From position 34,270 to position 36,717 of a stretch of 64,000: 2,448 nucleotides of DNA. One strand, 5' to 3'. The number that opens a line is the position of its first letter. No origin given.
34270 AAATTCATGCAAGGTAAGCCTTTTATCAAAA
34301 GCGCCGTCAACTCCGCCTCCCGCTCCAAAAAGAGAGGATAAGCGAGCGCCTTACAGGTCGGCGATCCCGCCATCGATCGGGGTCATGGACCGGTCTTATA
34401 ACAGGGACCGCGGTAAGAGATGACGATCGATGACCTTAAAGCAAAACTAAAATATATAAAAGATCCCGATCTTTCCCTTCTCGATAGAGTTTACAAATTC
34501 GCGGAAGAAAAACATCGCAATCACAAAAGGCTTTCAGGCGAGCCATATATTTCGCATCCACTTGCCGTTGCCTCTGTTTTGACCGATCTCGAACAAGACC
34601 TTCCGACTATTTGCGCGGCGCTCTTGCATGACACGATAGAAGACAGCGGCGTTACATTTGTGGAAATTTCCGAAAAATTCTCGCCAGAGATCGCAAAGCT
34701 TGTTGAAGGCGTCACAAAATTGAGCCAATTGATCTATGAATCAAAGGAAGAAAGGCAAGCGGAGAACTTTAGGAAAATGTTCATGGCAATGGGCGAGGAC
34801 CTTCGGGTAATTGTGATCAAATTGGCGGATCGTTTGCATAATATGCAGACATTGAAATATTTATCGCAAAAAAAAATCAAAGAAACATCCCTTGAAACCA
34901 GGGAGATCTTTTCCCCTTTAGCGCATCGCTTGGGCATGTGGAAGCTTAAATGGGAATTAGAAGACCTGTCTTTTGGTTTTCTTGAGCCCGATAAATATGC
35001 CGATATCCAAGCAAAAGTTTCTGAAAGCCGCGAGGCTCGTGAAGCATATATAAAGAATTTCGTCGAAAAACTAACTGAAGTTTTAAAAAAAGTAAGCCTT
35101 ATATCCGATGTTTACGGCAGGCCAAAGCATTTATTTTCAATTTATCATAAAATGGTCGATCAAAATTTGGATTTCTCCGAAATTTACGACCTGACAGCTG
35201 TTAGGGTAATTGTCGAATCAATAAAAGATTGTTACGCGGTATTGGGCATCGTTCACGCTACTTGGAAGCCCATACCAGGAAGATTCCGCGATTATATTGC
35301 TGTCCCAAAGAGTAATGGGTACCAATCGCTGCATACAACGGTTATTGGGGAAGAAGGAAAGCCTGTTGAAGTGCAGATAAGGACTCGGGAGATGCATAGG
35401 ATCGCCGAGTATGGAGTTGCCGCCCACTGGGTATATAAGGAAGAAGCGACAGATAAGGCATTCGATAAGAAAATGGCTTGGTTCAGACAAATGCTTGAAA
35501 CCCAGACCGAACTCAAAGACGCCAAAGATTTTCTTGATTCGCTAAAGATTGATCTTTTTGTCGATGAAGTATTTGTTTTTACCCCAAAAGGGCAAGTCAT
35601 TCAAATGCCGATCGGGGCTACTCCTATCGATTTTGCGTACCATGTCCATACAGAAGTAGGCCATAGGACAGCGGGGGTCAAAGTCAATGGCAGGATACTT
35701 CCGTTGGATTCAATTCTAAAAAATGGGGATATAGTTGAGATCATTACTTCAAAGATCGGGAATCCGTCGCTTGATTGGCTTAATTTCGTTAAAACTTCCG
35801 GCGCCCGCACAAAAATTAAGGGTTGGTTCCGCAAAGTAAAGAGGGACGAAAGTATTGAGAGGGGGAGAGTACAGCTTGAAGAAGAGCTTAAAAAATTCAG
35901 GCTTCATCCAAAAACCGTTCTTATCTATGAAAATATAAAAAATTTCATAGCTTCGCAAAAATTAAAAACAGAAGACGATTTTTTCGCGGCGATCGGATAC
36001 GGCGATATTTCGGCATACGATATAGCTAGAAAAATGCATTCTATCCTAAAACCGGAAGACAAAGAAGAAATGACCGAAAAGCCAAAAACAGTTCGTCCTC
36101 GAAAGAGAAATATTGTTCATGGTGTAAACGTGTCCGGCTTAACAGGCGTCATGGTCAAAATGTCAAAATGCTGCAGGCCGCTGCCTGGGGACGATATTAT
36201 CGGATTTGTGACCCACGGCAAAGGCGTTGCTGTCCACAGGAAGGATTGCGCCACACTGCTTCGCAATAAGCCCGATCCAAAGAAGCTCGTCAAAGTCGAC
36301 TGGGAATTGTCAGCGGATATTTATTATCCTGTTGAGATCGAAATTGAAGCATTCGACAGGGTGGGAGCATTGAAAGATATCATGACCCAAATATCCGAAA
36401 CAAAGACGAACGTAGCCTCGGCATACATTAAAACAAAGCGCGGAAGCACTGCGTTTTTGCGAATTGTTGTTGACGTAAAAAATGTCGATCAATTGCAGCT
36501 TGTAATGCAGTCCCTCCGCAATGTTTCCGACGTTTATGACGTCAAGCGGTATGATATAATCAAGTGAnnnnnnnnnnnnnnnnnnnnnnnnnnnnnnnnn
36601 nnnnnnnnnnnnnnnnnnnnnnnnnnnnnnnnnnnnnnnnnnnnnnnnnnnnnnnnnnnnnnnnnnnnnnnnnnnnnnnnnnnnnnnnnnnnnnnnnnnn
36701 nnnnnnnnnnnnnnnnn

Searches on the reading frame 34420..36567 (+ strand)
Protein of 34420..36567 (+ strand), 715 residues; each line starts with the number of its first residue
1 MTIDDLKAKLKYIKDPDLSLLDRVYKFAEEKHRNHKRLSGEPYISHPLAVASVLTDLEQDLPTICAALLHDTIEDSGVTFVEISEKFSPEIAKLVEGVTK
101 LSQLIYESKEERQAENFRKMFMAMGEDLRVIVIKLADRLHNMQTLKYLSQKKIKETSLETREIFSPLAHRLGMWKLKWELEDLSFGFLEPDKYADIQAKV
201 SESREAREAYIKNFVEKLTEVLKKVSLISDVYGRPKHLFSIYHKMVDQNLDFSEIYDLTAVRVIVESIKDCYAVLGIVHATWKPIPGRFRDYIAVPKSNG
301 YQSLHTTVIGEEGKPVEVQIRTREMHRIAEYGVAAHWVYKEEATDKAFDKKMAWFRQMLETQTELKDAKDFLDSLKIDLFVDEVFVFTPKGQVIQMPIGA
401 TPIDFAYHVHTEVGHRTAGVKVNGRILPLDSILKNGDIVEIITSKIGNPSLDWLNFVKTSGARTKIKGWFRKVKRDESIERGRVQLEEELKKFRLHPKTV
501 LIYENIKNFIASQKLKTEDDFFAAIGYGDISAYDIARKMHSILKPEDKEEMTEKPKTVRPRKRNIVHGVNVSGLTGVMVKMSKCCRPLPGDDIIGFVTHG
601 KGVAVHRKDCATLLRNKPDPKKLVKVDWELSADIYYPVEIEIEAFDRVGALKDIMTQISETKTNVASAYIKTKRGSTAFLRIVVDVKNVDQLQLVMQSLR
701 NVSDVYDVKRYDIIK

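Call 49: search_protein_families(library=pfam, proteins=[window:34420-36567:+], max_evalue=0.001)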
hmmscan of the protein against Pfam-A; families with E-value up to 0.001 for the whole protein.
window:34420-36567:+ (715 aa): 8 families
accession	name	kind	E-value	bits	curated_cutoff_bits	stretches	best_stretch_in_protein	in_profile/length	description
PF13328.12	HD_4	-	1.8e-46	158.2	27.2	1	25-174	2-156/156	HD domain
PF04607.23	RelA_SpoT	-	2.3e-44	150.7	27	1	233-342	1-111/113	Region found in RelA / SpoT proteins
PF02824.27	TGS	-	2.4e-22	79.1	22.2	1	384-443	1-60/60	TGS domain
PF13291.12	ACT_4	-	7.7e-20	71.8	27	1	636-710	5-80/80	ACT domain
PF01966.28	HD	-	8.1e-13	49.1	22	1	43-142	1-116/116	HD domain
PF19296.4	RelA_AH_RIS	-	1.3e-08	35.6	23.8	1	456-609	3-171/185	RelA/SpoT, AH and RIS domains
PF01842.31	ACT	-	1.7e-05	25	27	1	639-702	2-64/66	ACT domain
PF22629.2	ACT_AHAS_ss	-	0.00063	20.3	27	1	641-706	2-66/67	AHAS small subunit-like ACT domain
